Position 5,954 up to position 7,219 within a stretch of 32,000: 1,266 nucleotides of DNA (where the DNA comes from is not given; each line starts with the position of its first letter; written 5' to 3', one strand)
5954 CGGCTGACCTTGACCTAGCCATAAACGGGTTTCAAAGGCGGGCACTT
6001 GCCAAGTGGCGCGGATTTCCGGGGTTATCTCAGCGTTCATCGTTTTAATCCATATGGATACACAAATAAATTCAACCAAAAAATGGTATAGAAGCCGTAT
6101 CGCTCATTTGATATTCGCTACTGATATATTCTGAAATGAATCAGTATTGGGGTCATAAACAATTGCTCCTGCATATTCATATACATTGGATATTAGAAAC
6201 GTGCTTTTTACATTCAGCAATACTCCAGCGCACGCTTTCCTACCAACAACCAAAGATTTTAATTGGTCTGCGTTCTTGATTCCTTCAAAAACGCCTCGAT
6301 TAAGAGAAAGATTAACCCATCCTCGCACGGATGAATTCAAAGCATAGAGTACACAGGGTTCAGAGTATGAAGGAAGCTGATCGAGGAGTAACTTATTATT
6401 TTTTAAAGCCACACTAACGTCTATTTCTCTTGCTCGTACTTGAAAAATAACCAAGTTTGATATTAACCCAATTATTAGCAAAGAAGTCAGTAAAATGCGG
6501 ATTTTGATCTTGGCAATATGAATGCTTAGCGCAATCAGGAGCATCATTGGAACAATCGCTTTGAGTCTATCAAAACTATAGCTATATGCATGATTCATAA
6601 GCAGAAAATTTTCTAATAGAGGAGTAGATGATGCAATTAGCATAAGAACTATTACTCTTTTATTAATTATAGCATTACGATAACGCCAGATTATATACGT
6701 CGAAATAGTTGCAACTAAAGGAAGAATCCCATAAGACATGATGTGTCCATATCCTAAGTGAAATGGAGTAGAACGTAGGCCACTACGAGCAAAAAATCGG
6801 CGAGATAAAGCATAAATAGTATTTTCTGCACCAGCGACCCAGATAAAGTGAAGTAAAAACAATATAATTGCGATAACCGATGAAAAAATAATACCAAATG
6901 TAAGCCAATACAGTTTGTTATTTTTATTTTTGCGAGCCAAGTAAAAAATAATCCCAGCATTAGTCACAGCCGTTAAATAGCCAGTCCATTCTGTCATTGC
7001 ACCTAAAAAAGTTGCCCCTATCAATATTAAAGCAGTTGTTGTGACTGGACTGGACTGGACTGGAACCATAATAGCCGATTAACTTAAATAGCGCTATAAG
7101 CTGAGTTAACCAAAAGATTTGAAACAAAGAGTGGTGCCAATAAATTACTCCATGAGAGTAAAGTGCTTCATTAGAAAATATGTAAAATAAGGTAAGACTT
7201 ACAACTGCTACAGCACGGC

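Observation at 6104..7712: Pentanucleotide (CCAGT/TCCAG)x4 tract sits exactly at a frame change in a GT-C-like membrane protein gene: candidate slipped-strand phase-variation switch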

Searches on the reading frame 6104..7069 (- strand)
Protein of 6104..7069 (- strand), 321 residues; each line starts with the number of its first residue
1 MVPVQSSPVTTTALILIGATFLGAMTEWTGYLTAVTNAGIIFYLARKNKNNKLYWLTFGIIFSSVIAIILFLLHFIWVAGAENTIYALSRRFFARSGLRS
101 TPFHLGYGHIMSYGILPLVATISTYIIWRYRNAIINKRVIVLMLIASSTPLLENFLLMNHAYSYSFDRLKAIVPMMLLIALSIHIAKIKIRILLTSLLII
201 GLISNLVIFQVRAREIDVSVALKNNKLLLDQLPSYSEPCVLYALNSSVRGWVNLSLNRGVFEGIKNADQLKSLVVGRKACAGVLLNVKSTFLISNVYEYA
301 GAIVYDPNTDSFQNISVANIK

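Call 12: list_cluster_members(proteins=[P0001, window:6104-7069:-, window:6960-7712:-])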
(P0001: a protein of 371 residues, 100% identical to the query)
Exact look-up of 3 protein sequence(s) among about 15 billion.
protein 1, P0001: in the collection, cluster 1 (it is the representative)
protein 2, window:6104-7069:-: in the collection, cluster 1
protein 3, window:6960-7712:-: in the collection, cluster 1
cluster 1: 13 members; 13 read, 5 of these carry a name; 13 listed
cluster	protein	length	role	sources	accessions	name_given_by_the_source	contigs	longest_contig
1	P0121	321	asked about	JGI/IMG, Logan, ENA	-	hypothetical protein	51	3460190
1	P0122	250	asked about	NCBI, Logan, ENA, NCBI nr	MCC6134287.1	MAG: hypothetical protein IT491_02790 [Gammaproteobacteria bacterium] | hypothetical protein [Gammaproteobacteria bacterium]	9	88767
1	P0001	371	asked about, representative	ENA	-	-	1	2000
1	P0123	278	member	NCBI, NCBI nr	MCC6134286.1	MAG: hypothetical protein IT491_02785 [Gammaproteobacteria bacterium] | hypothetical protein [Gammaproteobacteria bacterium]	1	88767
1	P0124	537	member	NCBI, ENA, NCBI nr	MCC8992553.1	MAG: hypothetical protein LM550_02435 [Candidatus Contendobacter sp.] | hypothetical protein [Candidatus Contendobacter sp.]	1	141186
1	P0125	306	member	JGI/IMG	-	hypothetical protein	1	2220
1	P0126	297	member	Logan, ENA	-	-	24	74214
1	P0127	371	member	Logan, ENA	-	-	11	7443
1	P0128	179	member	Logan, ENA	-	-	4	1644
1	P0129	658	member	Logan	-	-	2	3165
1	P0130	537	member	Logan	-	-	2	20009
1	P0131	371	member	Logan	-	-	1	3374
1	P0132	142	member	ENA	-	-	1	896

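Call 15: find_encoding_contigs(protein=P0124, flank=6000, max_places=10)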
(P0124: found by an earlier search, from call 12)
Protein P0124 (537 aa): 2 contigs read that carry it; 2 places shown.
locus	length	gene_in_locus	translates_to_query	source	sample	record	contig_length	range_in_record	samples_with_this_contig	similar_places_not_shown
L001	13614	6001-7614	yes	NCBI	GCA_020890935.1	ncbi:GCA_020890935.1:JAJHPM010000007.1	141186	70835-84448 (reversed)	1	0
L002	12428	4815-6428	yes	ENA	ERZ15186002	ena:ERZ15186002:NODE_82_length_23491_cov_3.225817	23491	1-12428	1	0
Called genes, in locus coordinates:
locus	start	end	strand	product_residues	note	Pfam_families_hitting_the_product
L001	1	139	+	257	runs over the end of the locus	PF01061:ABC2_membrane, PF12698:ABC2_membrane_3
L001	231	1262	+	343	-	PF00535:Glycos_transf_2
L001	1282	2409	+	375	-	PF01266:DAO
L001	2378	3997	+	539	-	-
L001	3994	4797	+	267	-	-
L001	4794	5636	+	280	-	PF01261:AP_endonuc_2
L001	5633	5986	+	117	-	PF00892:EamA, PF00893:Multi_Drug_Res (faint), PF10639:TMEM234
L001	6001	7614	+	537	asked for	-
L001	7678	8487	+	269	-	PF00535:Glycos_transf_2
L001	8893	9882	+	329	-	PF03480:DctP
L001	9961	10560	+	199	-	PF04290:DctQ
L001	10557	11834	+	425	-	PF06808:DctM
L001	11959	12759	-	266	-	PF02698:DUF218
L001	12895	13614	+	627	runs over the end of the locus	PF05977:MFS_3, PF07690:MFS_1, PF01553:Acyltransferase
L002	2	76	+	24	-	?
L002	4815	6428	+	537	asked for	-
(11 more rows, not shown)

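Call 16: find_encoding_contigs(protein=P0121, flank=3000, max_places=10)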
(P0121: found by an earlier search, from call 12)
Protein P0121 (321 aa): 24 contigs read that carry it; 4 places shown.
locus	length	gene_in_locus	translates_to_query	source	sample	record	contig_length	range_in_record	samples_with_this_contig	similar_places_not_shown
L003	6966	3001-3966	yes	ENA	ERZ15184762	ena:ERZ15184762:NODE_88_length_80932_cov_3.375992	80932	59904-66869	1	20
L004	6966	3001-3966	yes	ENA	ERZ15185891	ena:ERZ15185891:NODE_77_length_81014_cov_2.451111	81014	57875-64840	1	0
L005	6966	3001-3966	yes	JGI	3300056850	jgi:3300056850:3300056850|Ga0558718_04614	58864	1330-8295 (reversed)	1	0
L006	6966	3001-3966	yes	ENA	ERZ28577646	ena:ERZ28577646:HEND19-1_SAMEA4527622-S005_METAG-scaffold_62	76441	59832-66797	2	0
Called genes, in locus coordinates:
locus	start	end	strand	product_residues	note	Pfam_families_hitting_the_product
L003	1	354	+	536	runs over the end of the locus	-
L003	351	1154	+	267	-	-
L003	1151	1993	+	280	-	PF01261:AP_endonuc_2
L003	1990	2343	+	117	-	PF00892:EamA, PF00893:Multi_Drug_Res (faint), PF10639:TMEM234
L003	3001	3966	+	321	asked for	-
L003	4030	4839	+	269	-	PF00535:Glycos_transf_2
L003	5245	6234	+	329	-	PF03480:DctP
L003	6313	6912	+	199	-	PF04290:DctQ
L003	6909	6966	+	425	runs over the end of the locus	PF06808:DctM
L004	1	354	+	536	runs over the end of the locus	-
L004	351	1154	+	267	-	-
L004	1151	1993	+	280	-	PF01261:AP_endonuc_2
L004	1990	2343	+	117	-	PF00892:EamA, PF00893:Multi_Drug_Res (faint), PF10639:TMEM234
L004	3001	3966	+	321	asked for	-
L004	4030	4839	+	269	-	PF00535:Glycos_transf_2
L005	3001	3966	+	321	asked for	-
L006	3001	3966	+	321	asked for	-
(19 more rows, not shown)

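Call 17: find_encoding_contigs(protein=P0126, flank=3000, max_places=10)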
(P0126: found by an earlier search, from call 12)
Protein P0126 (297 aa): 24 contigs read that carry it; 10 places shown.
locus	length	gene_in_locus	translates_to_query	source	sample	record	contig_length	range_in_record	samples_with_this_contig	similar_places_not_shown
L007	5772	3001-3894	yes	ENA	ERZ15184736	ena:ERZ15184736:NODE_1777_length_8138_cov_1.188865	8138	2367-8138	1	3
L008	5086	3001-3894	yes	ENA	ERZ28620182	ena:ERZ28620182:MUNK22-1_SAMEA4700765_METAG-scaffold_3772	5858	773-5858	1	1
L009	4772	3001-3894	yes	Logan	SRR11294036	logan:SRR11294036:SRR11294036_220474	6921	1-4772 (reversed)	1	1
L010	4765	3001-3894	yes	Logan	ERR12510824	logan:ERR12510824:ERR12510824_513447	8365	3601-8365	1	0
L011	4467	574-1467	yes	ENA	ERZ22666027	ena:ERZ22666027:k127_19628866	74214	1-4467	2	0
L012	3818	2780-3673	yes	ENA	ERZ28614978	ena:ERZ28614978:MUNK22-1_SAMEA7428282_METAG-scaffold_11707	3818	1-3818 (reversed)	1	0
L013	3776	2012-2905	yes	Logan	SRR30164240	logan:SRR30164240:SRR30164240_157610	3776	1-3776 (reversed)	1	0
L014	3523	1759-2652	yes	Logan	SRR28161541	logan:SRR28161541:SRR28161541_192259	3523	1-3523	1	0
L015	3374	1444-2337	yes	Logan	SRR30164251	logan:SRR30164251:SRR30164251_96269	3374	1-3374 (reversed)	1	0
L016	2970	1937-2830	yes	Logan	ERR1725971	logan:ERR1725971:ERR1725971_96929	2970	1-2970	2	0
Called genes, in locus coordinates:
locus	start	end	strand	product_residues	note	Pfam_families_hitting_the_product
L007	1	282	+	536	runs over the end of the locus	-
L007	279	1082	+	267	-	-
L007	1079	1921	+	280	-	PF01261:AP_endonuc_2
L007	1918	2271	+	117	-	PF00892:EamA, PF00893:Multi_Drug_Res (faint), PF10639:TMEM234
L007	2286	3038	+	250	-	-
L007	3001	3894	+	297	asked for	-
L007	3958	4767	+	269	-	PF00535:Glycos_transf_2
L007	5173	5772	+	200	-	?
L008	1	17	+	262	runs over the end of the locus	?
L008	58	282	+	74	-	-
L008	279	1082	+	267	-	-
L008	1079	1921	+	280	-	PF01261:AP_endonuc_2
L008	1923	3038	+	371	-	-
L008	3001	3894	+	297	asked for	-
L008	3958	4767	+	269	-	PF00535:Glycos_transf_2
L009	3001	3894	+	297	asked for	-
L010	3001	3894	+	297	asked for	-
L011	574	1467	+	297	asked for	-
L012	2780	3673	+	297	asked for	-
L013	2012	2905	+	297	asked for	-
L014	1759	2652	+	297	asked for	-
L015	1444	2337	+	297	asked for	-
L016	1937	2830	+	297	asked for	-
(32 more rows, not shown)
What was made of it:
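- OFF dominates (calls 12, 16, 17).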

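Call 18: find_encoding_contigs(protein=P0130, flank=3000, max_places=10)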
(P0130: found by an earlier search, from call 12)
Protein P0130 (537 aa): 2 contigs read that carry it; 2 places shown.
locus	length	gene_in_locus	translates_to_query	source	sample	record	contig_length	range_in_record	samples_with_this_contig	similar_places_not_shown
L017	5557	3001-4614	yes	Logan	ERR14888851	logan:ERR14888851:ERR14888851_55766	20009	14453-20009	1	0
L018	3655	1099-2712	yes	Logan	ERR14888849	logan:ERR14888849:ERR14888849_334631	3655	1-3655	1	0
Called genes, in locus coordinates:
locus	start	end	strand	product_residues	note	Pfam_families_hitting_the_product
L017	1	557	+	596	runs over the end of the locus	-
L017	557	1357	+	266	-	-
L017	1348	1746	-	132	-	PF15919:HicB_lk_antitox, PF15970:HicB-like_2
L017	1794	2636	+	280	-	PF01261:AP_endonuc_2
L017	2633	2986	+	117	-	PF00892:EamA, PF00893:Multi_Drug_Res (faint), PF10639:TMEM234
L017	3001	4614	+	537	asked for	-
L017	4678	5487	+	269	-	PF00535:Glycos_transf_2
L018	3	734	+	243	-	?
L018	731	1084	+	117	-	PF00892:EamA, PF00893:Multi_Drug_Res (faint), PF10639:TMEM234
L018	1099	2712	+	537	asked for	-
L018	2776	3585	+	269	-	PF00535:Glycos_transf_2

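Call 19: find_encoding_contigs(protein=P0129, flank=3000, max_places=10)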
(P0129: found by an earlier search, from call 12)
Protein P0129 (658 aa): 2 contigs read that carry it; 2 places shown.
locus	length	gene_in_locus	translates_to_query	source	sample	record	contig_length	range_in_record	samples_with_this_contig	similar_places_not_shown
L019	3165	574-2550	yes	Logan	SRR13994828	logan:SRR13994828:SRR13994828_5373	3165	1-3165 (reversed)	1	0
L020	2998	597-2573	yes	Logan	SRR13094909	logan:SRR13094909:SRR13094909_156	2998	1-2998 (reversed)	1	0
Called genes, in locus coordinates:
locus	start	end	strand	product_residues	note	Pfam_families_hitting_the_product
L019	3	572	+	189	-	?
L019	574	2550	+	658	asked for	-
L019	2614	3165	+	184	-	?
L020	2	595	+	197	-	?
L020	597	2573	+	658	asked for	-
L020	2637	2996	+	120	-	?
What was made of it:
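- P0121 is listed in 63 blocks of the collection and P0126 in 31, against 2+2+2 contigs for the ON products (calls 12, 15-19). The 5-unit state is reproduced in 6 contigs (calls 15, 18, 19).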

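Call 23: find_related_loci(query=P0124, collection=genome_contigs, flank=10000)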
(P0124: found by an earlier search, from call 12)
Query P0124 (537 aa) in genome_contigs; peptide patterns used: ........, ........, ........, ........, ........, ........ (x = any residue, [..] = any of these).
93 stretches matched a pattern, but none encodes a relative of the query by tblastn (E <= 1e-3).

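Call 25: find_encoding_contigs(protein=P0122, flank=10000, max_places=10)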
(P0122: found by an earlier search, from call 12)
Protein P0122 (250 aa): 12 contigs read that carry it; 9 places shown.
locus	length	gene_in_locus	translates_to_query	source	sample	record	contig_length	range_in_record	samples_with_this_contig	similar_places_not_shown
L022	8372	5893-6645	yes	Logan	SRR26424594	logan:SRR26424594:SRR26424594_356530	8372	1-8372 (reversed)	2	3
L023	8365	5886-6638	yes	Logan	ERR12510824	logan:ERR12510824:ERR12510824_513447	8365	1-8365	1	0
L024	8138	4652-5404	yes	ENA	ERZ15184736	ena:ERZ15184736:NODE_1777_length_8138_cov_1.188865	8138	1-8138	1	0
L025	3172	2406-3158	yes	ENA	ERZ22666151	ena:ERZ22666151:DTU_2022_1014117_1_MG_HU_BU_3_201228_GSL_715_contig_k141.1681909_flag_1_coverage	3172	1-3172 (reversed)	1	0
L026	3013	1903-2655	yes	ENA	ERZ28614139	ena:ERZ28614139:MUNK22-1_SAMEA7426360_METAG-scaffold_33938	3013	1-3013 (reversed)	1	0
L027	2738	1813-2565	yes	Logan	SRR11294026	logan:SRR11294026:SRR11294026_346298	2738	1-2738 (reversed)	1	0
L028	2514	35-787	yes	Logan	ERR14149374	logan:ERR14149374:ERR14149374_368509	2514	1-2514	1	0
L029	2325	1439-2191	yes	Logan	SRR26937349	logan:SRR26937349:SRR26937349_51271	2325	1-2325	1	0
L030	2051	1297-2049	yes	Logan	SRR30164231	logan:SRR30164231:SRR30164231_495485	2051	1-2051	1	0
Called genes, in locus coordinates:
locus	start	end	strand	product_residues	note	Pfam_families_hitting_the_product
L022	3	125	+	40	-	?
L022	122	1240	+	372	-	PF00535:Glycos_transf_2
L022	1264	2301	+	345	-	PF01266:DAO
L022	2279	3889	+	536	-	-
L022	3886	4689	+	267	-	-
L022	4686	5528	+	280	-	PF01261:AP_endonuc_2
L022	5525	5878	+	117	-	PF00892:EamA, PF00893:Multi_Drug_Res (faint), PF10639:TMEM234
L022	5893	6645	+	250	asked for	-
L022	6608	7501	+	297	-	-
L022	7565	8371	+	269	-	PF00535:Glycos_transf_2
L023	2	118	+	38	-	?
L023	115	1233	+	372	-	PF00535:Glycos_transf_2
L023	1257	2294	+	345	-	PF01266:DAO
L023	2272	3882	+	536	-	-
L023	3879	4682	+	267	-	-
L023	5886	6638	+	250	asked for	-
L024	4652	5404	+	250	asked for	-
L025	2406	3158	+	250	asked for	-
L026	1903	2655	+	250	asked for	-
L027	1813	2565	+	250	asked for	-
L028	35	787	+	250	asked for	-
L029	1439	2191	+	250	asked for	-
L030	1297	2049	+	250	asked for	?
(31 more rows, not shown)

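Call 34: search_solved_structures(query=A1, max_evalue=10)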
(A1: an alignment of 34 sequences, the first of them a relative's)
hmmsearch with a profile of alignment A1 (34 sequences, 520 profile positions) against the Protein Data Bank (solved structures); distinct sequences matched with E-value up to 10: 3.
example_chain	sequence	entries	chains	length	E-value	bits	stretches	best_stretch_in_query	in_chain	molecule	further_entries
9bh5_AB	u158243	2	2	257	1.2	10.8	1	352-438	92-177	Small ribosomal subunit protein eS1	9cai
7wd2_C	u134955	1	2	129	1.4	10.5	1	54-92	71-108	Anti-RON nanobody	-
8j5j_E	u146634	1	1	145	1.6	10.3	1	54-92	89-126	nano antibody S43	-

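Call 37: find_encoding_contigs(protein=P0121, flank=10000, max_places=10)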
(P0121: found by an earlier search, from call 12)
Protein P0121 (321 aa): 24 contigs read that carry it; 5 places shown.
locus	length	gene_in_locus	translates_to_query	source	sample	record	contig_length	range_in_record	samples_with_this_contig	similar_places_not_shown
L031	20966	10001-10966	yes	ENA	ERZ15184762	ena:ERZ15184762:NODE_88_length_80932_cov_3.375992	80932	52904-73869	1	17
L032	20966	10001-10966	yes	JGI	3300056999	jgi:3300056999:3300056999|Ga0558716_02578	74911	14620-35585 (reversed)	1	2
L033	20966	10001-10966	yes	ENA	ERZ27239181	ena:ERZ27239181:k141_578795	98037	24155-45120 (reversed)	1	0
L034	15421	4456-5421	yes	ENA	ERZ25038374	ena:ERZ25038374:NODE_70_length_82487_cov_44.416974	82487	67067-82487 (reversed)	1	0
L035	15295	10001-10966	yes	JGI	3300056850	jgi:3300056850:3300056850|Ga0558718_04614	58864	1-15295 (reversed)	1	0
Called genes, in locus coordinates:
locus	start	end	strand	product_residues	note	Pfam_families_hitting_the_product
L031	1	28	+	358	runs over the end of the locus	PF02424:ApbE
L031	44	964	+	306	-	PF00005:ABC_tran, PF13304:AAA_21 (weak)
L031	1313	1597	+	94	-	PF01850:PIN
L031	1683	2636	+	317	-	PF12760:Zn_ribbon_IS1595, PF12762:DDE_Tnp_IS1595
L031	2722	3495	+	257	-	PF01061:ABC2_membrane, PF12698:ABC2_membrane_3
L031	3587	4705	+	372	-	PF00535:Glycos_transf_2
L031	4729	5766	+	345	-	PF01266:DAO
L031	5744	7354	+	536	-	-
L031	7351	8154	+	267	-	-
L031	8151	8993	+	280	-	PF01261:AP_endonuc_2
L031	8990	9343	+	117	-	PF00892:EamA, PF00893:Multi_Drug_Res (faint), PF10639:TMEM234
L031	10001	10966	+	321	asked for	-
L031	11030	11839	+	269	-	PF00535:Glycos_transf_2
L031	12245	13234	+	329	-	PF03480:DctP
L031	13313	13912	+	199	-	PF04290:DctQ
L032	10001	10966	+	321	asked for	-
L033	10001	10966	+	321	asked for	-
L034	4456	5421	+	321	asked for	-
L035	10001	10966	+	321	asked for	-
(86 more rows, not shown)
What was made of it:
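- The 4-unit state is reproduced in at least 27 contigs from independent samples and assemblers, including short-read SPAdes, MEGAHIT, Logan and JGI assemblies, one at 44x coverage (calls 16, 17, 25, 37).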

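Call 38: find_encoding_contigs(protein=P0130, flank=10000, max_places=4)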
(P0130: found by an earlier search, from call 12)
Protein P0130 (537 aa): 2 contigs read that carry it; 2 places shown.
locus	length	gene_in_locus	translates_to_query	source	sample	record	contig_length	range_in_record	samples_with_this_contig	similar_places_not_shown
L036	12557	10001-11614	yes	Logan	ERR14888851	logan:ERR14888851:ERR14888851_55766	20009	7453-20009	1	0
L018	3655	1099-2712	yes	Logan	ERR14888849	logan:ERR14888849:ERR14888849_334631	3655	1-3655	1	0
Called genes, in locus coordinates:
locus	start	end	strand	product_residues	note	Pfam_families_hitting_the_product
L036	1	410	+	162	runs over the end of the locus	PF02082:Rrf2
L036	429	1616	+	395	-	PF00266:Aminotran_5, PF01041:DegT_DnrJ_EryC1 (faint)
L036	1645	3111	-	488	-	PF00361:Proton_antipo_M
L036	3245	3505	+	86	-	PF05166:YcgL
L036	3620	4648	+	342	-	PF00535:Glycos_transf_2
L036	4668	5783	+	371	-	PF01266:DAO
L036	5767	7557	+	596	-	-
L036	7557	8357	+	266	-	-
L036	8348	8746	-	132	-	PF15919:HicB_lk_antitox, PF15970:HicB-like_2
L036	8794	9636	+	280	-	PF01261:AP_endonuc_2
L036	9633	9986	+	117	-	PF00892:EamA, PF00893:Multi_Drug_Res (faint), PF10639:TMEM234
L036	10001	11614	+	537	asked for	-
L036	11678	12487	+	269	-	PF00535:Glycos_transf_2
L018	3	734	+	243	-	?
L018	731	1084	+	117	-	PF00892:EamA, PF00893:Multi_Drug_Res (faint), PF10639:TMEM234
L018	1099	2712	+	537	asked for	-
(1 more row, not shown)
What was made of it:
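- The ON allele persists in several unrelated samples and in a second genomic background (L036; calls 18, 38).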

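Call 44: find_encoding_contigs(protein=P0125, flank=3000, max_places=5)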
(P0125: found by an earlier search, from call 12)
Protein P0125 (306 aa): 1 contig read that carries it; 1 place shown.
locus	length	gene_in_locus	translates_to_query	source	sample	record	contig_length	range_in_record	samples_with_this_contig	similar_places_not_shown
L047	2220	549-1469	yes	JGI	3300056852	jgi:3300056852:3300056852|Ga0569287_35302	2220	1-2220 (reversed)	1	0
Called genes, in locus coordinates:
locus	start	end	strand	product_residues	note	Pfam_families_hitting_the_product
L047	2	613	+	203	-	?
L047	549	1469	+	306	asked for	-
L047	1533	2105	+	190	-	PF00535:Glycos_transf_2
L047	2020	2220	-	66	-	?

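Call 45: find_encoding_contigs(protein=P0132, flank=3000, max_places=5)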
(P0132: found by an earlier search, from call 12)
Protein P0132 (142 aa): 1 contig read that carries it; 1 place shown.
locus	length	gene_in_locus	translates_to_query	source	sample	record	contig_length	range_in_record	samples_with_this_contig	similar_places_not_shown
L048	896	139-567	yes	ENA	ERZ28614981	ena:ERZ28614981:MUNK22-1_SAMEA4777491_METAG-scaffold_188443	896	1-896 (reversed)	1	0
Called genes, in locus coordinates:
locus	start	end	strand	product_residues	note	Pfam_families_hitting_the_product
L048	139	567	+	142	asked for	-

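Call 46: predict_structure(alignment_id=A1)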
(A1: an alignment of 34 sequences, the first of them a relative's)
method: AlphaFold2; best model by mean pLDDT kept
length: 537 residues; sequences in the alignment: 34
mean_pLDDT: 91.9   pTM: 0.92
mean pLDDT of the five models: 91.9, 90.1, 89.7, 89.3, 89.3
residues with pLDDT >= 90: 438; 70-90: 72; 50-70: 16; < 50: 11
segments of 3 or more residues with pLDDT < 50: 1-11
pLDDT, mean of each block of 10 residues (from residue 1): 44 69 92 96 90 94 97 96 94 91 93 96 97 96 98 93 91 96 94 95 98 81 77 98 95 98 94 98 97 95 87 80 93 96 95 94 96 89 95 96 95 95 93 93 89 87 94 95 98 96 86 94 96 89
secondary structure, 60 per line:
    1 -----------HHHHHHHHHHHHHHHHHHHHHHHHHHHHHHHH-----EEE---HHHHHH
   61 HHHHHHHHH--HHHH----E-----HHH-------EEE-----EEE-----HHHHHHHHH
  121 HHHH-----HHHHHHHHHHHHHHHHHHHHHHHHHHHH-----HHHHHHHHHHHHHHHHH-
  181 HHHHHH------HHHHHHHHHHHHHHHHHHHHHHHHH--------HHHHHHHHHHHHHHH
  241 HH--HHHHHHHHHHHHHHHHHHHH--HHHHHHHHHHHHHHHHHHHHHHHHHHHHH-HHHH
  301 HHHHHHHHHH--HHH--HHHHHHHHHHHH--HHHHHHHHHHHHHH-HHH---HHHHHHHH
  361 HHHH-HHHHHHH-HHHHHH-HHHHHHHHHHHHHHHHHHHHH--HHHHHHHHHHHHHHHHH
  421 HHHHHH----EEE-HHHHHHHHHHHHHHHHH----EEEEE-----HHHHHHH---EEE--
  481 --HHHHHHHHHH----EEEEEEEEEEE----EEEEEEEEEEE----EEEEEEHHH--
elements in order: H12-43 E49-51 H55-69 H72-75 E96-98 E104-106 H112-124 H130-157 H163-179 H181-186 H193-217 H226-242 H245-264 H267-295 H297-310 H318-329 H332-345 H353-364 H366-372 H374-379 H381-401 H404-426 E431-433 H435-451 E456-460 H466-472 E476-478 H483-492 E497-507 E512-522 E527-532
